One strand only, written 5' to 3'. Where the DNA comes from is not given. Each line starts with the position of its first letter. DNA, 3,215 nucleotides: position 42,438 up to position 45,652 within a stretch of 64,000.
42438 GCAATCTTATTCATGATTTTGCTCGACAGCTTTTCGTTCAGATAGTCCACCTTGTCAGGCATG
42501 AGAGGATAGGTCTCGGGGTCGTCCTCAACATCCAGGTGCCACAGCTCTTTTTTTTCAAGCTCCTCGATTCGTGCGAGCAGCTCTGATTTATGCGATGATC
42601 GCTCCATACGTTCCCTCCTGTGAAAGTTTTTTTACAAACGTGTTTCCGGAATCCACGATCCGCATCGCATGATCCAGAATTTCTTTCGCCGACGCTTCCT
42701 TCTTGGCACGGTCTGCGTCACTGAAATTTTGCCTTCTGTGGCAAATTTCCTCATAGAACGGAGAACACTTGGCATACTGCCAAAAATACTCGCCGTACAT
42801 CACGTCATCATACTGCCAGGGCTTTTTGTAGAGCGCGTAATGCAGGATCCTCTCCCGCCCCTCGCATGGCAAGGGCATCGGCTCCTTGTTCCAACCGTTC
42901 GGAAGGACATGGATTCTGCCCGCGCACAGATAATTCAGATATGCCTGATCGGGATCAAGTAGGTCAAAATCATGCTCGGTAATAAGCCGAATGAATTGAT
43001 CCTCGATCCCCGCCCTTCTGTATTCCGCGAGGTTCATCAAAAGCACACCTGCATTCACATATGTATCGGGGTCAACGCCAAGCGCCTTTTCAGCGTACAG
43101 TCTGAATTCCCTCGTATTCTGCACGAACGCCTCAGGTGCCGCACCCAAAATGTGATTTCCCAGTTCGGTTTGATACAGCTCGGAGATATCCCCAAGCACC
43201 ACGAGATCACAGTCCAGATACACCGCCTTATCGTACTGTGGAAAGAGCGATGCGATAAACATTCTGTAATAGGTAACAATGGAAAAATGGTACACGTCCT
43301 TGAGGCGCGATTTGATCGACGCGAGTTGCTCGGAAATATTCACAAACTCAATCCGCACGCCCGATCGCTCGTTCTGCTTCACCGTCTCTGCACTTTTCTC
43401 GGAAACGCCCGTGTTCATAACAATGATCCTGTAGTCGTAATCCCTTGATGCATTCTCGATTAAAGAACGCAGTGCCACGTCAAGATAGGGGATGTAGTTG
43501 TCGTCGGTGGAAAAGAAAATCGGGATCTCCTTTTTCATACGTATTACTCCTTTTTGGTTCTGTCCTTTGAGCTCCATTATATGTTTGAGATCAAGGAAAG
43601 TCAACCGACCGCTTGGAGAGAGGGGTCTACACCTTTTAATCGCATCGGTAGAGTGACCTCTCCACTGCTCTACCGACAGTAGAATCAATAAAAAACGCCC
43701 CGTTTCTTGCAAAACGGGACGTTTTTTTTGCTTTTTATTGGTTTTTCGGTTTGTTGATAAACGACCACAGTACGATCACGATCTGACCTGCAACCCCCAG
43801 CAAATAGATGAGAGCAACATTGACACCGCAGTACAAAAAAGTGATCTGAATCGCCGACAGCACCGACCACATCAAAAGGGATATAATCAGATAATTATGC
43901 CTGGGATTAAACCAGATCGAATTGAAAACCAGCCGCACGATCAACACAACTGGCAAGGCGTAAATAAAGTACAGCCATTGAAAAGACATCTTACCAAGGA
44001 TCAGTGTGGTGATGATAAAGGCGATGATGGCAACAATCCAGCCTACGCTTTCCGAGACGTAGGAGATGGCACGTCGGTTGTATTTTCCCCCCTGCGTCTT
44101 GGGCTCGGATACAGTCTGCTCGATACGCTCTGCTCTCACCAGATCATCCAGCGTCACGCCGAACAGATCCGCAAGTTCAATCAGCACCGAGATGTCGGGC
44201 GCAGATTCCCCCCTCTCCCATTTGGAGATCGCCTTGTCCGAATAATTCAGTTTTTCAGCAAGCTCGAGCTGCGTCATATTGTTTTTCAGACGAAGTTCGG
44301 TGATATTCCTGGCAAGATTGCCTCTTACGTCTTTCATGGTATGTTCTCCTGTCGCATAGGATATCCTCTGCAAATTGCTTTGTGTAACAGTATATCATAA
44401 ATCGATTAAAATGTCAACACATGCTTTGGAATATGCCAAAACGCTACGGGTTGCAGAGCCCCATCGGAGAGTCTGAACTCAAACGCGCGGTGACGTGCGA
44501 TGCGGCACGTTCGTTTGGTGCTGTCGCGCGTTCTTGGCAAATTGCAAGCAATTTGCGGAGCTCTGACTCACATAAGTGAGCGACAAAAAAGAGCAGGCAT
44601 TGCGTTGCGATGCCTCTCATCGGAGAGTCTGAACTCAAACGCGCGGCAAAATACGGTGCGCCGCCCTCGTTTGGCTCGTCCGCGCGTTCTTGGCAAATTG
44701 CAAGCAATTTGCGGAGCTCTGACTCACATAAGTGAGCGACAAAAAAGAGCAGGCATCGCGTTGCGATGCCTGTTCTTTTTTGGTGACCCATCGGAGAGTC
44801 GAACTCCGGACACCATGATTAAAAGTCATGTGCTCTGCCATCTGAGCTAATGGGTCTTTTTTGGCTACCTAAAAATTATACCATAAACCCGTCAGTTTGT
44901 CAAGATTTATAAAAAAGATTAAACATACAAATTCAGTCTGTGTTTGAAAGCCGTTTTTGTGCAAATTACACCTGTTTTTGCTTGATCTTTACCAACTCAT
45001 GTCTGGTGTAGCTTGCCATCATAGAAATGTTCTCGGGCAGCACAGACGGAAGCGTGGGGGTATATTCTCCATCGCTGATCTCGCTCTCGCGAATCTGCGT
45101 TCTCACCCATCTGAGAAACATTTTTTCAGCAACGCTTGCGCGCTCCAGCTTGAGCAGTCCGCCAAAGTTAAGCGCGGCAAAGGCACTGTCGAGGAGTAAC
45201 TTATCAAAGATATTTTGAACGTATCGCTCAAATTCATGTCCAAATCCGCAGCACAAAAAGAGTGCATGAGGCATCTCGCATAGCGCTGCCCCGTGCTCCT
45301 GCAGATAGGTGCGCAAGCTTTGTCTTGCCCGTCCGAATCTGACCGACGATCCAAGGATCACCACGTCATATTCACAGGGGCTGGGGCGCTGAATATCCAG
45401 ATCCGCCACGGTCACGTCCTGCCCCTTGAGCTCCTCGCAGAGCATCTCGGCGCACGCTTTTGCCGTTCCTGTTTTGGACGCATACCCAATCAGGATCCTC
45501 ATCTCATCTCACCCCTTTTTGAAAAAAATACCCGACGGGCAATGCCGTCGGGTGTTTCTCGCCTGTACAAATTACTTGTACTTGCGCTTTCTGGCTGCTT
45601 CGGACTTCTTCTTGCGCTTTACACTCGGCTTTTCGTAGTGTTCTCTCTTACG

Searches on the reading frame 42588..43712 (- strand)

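Call 17: search_protein_families(library=pfam, proteins=[window:42588-43712:-], max_evalue=0.001)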
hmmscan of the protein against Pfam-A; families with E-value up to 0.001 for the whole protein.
window:42588-43712:- (374 aa): 2 families
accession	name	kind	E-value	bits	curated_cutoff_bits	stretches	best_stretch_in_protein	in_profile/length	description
PF01501.26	Glyco_transf_8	-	2.4e-38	132.6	24.3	1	64-301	1-251/253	Glycosyl transferase family 8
PF18404.7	Glyco_transf_24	-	1.4e-05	25.1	25.7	1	79-240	18-179/268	Glucosyltransferase 24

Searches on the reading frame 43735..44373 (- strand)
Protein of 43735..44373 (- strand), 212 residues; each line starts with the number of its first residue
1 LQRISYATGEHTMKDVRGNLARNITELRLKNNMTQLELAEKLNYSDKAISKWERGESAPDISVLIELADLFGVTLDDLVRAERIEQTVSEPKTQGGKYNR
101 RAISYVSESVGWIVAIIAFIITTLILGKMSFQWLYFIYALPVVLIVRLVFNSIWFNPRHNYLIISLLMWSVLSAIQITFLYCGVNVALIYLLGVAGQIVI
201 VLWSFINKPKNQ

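Call 17: search_protein_families(library=pfam, proteins=[window:43735-44373:-], max_evalue=0.001)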
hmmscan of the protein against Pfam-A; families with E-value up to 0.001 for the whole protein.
window:43735-44373:- (212 aa): 4 families
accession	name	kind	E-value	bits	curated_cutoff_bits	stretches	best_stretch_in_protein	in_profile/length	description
PF01381.28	HTH_3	-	3.3e-17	62.7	23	1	26-78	3-55/55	Helix-turn-helix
PF13560.12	HTH_31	-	5e-09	36.8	27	1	20-78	2-61/64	Helix-turn-helix domain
PF12844.13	HTH_19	-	8.8e-09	35.6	30.2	1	22-81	2-61/64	Helix-turn-helix domain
PF13443.12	HTH_26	-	9.9e-07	29.4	22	1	23-80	1-59/63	Cro/C1-type HTH DNA-binding domain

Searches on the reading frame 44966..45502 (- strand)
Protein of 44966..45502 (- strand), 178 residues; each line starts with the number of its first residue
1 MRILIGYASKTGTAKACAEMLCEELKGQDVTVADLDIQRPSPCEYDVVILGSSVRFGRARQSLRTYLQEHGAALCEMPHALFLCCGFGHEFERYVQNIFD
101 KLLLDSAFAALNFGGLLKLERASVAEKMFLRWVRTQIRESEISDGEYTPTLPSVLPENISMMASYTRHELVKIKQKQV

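Call 17: search_protein_families(library=pfam, proteins=[window:44966-45502:-], max_evalue=0.001)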
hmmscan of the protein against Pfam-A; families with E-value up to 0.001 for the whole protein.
window:44966-45502:- (178 aa): 3 families
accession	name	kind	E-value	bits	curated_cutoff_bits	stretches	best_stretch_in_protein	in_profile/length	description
PF12724.12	Flavodoxin_5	-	3.3e-20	73.3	27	1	4-134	1-135/145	Flavodoxin domain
PF12641.12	Flavodoxin_3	-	2.5e-05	24.6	27.5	1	5-101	2-92/160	Flavodoxin domain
PF00258.30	Flavodoxin_1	-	0.00011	22.8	25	1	5-59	1-61/143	Flavodoxin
